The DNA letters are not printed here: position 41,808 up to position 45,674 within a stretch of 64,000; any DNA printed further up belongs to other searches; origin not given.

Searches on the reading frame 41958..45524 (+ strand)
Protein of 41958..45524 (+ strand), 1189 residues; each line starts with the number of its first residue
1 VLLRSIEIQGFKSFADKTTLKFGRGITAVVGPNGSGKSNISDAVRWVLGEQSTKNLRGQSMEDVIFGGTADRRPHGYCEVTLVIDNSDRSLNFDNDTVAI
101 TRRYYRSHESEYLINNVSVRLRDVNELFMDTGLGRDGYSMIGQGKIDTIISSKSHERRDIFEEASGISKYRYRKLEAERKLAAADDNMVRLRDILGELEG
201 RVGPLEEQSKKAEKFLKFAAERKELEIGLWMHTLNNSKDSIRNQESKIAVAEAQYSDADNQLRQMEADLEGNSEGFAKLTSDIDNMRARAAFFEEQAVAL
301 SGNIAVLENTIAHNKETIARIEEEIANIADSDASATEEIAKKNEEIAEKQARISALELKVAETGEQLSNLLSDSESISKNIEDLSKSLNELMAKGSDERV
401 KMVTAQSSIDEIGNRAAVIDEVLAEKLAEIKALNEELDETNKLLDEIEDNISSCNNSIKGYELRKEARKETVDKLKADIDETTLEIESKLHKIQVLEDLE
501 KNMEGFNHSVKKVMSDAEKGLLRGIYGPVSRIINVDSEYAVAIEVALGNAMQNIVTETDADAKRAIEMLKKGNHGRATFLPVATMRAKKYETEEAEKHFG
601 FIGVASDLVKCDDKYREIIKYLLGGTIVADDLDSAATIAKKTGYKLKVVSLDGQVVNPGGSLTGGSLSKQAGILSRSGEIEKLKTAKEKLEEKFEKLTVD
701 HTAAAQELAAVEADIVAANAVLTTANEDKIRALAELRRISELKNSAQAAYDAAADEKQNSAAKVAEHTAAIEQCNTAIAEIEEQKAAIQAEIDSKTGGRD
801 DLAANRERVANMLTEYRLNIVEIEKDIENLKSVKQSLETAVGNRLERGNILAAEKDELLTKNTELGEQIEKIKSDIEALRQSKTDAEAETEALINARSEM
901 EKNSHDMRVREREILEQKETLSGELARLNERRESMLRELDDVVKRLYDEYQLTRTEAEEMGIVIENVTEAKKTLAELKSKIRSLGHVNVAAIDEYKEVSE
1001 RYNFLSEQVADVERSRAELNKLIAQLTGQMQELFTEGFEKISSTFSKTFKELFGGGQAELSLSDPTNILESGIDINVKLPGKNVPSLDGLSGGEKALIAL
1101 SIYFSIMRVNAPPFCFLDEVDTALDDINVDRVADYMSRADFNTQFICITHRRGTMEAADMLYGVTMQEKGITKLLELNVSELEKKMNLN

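Call 82: search_protein_families(library=pfam, proteins=[window:41958-45524:+], max_evalue=0.00001)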
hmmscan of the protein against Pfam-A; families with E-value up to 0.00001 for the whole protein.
window:41958-45524:+ (1189 aa): 6 families
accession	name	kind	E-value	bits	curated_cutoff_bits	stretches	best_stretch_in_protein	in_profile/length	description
PF02463.25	SMC_N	-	2.7e-69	233.4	40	1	3-1172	2-219/220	RecF/RecN/SMC N terminal domain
PF06470.18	SMC_hinge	-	8.5e-36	123.3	22.5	1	523-639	2-116/116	SMC proteins Flexible Hinge Domain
PF13175.12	AAA_15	-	6.4e-15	56.1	32.1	1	1-501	1-266/374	AAA ATPase domain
PF13476.12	AAA_23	-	1.2e-14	55.9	27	1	5-214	1-184/201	AAA domain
PF13304.12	AAA_21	-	4.9e-09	37.1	27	0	26-109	1-104/304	AAA domain, putative AbiEii toxin, Type IV TA system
PF13166.12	AAA_13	-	4.4e-06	26.1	36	0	862-1104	278-513/713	AAA domain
